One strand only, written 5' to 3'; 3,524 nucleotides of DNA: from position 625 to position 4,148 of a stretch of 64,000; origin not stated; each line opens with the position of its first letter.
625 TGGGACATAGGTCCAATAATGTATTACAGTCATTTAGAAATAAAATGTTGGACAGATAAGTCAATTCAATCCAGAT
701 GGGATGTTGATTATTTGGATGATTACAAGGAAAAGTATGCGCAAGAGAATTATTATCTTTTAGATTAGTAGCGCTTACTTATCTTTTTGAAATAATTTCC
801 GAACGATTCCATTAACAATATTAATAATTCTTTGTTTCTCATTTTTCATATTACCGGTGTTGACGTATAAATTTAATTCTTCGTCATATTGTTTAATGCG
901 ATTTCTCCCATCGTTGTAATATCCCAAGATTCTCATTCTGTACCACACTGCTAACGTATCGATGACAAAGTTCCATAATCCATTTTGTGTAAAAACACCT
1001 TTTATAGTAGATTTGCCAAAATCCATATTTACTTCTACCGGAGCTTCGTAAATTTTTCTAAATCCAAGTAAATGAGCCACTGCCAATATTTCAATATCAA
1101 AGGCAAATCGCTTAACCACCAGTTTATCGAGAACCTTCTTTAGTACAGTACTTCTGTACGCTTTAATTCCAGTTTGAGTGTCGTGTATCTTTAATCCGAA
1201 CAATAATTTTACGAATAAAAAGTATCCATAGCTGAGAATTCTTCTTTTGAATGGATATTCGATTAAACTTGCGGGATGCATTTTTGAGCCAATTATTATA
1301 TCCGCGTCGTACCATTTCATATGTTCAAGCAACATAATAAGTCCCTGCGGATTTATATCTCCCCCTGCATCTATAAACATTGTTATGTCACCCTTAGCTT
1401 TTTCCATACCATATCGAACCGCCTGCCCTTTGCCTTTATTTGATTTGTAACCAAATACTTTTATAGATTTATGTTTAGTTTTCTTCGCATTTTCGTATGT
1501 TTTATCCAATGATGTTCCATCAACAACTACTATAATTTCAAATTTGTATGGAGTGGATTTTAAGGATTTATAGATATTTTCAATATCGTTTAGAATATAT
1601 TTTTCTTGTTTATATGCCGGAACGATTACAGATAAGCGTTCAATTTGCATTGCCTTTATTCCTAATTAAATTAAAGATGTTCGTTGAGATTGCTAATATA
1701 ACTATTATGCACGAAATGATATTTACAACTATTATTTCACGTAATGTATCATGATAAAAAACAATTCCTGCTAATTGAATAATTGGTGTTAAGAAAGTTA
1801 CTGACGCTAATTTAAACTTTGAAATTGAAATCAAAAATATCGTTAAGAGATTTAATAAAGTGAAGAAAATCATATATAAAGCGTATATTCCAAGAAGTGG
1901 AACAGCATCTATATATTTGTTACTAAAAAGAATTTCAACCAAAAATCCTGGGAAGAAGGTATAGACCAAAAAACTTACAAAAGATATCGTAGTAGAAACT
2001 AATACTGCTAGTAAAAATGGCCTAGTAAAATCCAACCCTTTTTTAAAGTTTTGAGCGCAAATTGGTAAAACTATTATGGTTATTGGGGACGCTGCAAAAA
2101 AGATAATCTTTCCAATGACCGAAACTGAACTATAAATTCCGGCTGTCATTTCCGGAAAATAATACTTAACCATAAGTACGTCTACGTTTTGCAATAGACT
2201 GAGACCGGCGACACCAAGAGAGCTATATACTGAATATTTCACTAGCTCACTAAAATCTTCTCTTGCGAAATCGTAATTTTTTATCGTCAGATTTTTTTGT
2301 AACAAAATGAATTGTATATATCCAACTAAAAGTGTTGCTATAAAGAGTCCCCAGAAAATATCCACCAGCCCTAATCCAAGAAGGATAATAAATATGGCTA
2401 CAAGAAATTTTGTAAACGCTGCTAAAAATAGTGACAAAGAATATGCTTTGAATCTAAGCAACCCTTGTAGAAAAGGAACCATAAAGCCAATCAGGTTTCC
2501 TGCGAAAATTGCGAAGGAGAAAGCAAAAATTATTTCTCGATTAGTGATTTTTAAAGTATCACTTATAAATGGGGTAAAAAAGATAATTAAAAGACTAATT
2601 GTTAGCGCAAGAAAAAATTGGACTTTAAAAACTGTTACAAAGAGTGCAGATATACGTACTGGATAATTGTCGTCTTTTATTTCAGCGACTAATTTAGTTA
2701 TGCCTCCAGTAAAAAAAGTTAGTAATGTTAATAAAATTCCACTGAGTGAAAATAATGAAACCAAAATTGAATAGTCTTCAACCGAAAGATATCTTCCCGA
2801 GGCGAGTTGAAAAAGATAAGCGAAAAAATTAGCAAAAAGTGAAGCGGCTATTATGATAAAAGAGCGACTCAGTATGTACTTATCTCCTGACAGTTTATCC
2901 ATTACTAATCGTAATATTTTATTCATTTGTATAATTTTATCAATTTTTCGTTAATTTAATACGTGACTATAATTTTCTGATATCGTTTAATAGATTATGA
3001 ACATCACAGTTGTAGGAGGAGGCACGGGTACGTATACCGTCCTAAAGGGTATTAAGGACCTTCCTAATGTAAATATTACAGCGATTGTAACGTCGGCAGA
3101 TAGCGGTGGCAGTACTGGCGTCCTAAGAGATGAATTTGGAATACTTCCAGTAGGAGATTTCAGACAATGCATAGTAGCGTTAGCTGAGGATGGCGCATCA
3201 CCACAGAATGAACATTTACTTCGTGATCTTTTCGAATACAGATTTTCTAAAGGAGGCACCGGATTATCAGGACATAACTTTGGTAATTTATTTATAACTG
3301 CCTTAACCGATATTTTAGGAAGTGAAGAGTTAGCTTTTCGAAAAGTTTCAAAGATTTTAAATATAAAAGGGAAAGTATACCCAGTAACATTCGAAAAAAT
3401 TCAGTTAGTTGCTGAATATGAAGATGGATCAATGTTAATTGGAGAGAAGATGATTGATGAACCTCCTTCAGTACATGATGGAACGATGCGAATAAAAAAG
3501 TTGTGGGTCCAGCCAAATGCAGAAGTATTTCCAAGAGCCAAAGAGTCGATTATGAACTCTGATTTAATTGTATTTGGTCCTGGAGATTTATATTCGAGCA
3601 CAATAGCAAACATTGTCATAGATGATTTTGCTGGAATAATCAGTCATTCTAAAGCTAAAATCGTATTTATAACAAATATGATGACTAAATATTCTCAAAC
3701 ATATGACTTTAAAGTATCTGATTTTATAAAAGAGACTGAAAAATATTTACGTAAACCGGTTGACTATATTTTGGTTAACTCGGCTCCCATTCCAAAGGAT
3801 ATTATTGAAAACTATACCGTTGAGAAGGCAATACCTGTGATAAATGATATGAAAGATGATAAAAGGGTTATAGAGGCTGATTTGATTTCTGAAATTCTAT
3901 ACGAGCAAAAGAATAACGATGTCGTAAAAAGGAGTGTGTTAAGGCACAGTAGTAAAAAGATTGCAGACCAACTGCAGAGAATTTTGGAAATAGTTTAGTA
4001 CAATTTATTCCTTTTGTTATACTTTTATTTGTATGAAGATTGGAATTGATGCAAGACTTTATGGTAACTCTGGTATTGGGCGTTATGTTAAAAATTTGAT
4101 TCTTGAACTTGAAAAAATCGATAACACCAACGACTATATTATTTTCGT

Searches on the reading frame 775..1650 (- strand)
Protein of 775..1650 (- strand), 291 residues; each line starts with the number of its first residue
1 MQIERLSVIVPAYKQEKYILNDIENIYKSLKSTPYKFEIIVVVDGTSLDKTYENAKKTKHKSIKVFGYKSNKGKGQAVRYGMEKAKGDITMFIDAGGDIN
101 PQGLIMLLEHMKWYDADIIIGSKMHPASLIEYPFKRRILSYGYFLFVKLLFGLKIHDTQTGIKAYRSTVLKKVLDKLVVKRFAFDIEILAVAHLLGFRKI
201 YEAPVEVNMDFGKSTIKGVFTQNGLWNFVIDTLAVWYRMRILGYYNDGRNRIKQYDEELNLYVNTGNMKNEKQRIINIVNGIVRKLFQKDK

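Call 13: search_protein_families(library=pfam, proteins=[window:775-1650:-], max_evalue=0.001)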
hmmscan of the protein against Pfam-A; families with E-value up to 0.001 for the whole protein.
window:775-1650:- (291 aa): 3 families
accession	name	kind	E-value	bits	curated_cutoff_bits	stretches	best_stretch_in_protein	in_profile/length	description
PF00535.33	Glycos_transf_2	-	4.6e-22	79.2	23.3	1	7-173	1-167/168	Glycosyl transferase family 2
PF13641.12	Glyco_tranf_2_3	-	8.6e-08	32.9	27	1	5-111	2-111/230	Glycosyltransferase like family 2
PF10111.15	Glyco_tranf_2_2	-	5.3e-05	23.3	27.3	1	7-96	1-91/276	Glycosyltransferase like family 2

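Call 41: find_encoding_contigs(protein=window:775-1650:-, flank=10000, max_places=1)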
Protein window:775-1650:- (291 aa): 23 contigs read that carry it; 1 place shown.
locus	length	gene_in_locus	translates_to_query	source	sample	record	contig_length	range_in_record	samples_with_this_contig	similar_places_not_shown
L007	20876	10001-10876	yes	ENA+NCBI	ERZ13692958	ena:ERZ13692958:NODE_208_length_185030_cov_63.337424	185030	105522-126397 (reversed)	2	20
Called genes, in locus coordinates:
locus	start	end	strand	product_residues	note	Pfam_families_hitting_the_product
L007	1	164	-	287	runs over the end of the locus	PF01795:Methyltransf_5, PF08241:Methyltransf_11 (faint), PF13649:Methyltransf_25 (faint)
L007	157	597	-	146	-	PF02381:MraZ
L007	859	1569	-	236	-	PF14947:HTH_45 (weak), PF00293:NUDIX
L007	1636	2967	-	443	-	PF28494:GlyRS_ins_1 (faint), PF00587:tRNA-synt_2b, PF03129:HGTP_anticodon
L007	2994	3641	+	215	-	PF11967:RecO_N, PF02565:RecO_C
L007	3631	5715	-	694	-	PF13196:DUF4012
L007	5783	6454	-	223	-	PF02397:Bac_transf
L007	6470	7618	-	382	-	PF13439:Glyco_transf_4, PF00534:Glycos_transf_1, PF20706:GT4-conflict (weak), PF13692:Glyco_trans_1_4, PF13524:Glyco_trans_1_2 (weak)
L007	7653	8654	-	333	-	PF01933:CofD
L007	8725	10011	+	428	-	PF01943:Polysacc_synt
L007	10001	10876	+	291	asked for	PF00535:Glycos_transf_2, PF13641:Glyco_tranf_2_3 (weak)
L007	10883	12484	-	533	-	-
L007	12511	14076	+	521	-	-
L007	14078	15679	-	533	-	PF02366:PMT (weak), PF13231:PMT_2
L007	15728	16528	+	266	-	-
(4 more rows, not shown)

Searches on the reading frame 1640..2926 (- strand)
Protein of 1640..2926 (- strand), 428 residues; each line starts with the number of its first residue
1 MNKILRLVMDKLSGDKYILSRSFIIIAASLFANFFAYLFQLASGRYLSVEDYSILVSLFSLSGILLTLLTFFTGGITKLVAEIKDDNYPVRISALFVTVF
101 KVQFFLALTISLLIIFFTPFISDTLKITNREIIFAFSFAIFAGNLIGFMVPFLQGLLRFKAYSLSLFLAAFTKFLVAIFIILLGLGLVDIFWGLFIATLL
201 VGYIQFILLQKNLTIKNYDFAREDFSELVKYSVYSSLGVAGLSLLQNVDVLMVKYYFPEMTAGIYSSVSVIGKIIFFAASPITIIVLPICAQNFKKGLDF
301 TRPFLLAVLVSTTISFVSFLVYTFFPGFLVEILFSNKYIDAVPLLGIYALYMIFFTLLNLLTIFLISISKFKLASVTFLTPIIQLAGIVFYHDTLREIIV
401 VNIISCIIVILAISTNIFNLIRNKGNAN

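Call 13: search_protein_families(library=pfam, proteins=[window:1640-2926:-], max_evalue=0.001)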
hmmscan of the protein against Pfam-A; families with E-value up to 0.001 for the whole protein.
window:1640-2926:- (428 aa): 1 family
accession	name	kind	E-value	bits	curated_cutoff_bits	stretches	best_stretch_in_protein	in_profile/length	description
PF01943.22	Polysacc_synt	-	4e-13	49.9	28.2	1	22-292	5-272/274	Polysaccharide biosynthesis protein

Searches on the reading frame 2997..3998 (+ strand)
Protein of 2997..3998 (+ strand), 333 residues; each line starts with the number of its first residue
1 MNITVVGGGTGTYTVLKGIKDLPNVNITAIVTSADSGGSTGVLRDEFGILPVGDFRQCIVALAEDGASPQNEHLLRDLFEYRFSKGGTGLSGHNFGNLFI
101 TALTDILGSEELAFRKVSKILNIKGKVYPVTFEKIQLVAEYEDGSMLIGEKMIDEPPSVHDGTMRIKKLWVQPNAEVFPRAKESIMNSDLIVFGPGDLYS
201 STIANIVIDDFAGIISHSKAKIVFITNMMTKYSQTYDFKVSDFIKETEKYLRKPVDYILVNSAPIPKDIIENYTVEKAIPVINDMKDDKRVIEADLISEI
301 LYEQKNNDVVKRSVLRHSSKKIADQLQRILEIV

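Call 13: search_protein_families(library=pfam, proteins=[window:2997-3998:+], max_evalue=0.001)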
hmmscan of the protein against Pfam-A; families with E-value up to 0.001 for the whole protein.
window:2997-3998:+ (333 aa): 1 family
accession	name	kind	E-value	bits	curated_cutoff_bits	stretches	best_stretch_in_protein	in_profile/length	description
PF01933.23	CofD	-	7e-78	262.2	30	1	3-296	1-289/290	2-phospho-L-lactate transferase CofD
